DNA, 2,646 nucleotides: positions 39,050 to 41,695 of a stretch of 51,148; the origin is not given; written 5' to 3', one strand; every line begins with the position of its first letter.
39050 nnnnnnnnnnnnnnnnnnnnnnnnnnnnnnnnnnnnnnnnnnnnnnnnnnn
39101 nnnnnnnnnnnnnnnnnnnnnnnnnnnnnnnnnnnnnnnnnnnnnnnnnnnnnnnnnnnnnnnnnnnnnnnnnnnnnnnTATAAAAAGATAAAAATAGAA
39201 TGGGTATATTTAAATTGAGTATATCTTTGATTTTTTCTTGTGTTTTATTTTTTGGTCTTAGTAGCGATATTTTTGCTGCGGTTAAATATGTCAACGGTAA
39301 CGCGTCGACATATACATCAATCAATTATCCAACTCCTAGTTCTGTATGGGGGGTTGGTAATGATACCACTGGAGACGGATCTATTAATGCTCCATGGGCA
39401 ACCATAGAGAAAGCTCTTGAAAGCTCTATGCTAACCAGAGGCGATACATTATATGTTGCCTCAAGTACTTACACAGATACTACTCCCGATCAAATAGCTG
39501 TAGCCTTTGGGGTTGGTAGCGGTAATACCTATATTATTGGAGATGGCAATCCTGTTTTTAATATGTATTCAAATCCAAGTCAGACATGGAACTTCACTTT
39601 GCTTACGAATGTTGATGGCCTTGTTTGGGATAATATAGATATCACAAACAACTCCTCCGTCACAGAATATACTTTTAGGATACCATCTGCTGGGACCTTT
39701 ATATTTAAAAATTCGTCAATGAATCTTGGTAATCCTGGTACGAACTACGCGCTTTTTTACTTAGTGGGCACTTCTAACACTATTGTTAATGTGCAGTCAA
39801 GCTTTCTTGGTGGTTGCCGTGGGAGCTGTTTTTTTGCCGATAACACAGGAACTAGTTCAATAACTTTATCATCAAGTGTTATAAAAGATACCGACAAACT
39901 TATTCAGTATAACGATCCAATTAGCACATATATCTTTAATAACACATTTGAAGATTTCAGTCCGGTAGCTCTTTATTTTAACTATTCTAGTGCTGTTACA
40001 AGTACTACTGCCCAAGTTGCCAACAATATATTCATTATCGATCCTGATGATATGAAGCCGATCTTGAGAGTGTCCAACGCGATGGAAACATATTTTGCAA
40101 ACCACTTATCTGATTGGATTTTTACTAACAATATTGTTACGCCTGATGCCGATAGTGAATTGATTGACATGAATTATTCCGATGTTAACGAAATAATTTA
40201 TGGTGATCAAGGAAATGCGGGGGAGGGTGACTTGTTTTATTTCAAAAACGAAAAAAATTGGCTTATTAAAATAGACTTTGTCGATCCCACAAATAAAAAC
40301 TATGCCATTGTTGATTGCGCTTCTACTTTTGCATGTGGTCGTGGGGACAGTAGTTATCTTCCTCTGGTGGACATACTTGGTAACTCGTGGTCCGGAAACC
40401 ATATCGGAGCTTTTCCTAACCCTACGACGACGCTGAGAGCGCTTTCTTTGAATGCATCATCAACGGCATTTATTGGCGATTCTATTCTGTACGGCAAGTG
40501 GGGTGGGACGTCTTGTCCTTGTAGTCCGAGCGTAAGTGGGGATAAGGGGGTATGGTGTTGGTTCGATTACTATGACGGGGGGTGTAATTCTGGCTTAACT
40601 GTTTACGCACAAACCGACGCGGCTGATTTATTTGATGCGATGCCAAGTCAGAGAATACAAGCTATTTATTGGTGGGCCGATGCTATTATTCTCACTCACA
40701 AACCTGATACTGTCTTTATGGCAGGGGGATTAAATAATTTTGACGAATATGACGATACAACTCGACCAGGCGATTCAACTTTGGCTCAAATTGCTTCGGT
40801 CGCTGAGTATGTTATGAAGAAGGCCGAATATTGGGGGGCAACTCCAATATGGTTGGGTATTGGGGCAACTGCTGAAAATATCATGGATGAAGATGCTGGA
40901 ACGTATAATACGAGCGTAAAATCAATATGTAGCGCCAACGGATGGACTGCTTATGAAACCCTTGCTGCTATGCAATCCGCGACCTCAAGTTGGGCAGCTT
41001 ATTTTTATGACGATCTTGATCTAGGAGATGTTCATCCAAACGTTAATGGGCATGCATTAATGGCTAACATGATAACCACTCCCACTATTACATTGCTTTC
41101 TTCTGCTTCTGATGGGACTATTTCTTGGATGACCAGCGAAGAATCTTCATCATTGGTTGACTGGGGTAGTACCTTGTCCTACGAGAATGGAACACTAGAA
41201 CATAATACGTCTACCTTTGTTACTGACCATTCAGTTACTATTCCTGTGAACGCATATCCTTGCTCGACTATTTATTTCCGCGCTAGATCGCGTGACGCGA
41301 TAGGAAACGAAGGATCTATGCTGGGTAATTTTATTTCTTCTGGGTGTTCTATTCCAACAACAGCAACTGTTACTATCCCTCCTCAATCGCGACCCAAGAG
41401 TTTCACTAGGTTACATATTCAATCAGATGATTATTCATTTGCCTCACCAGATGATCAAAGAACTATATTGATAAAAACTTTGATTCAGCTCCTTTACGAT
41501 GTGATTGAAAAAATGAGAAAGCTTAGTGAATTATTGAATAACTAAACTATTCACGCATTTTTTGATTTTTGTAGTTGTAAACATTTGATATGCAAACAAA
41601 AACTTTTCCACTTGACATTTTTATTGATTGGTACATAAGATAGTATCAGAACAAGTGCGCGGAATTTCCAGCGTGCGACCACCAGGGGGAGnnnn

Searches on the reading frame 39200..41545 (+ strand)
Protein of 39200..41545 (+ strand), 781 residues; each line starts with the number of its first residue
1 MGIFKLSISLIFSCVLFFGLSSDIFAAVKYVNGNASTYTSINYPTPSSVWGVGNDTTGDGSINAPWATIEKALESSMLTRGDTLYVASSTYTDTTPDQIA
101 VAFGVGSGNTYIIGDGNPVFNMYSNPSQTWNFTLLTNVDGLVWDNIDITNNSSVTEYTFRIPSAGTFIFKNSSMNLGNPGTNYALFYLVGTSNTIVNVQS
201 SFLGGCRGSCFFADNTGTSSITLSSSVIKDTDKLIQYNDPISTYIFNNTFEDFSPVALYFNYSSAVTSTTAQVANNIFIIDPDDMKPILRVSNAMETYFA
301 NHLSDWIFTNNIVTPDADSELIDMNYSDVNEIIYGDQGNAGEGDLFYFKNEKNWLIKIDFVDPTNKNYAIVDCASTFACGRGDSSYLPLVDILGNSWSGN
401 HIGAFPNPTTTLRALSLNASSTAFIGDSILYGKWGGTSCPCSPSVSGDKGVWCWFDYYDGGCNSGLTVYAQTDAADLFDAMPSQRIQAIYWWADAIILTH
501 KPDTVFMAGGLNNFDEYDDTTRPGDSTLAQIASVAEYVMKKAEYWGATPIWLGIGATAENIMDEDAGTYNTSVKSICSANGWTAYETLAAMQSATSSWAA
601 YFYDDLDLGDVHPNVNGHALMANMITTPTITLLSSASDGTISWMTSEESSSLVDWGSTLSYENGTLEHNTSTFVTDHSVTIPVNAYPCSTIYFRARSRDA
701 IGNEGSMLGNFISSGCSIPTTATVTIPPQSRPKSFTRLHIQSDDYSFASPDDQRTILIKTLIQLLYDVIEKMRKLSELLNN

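Call 81: search_protein_families(library=pfam, proteins=[window:39200-41545:+], max_evalue=0.00001)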
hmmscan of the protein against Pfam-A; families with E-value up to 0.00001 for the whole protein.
window:39200-41545:+ (781 aa): 1 family
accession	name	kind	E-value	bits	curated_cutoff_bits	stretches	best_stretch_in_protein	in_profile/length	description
PF13472.12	Lipase_GDSL_2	-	1.4e-09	39.1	32.9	1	424-620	1-178/178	GDSL-like Lipase/Acylhydrolase family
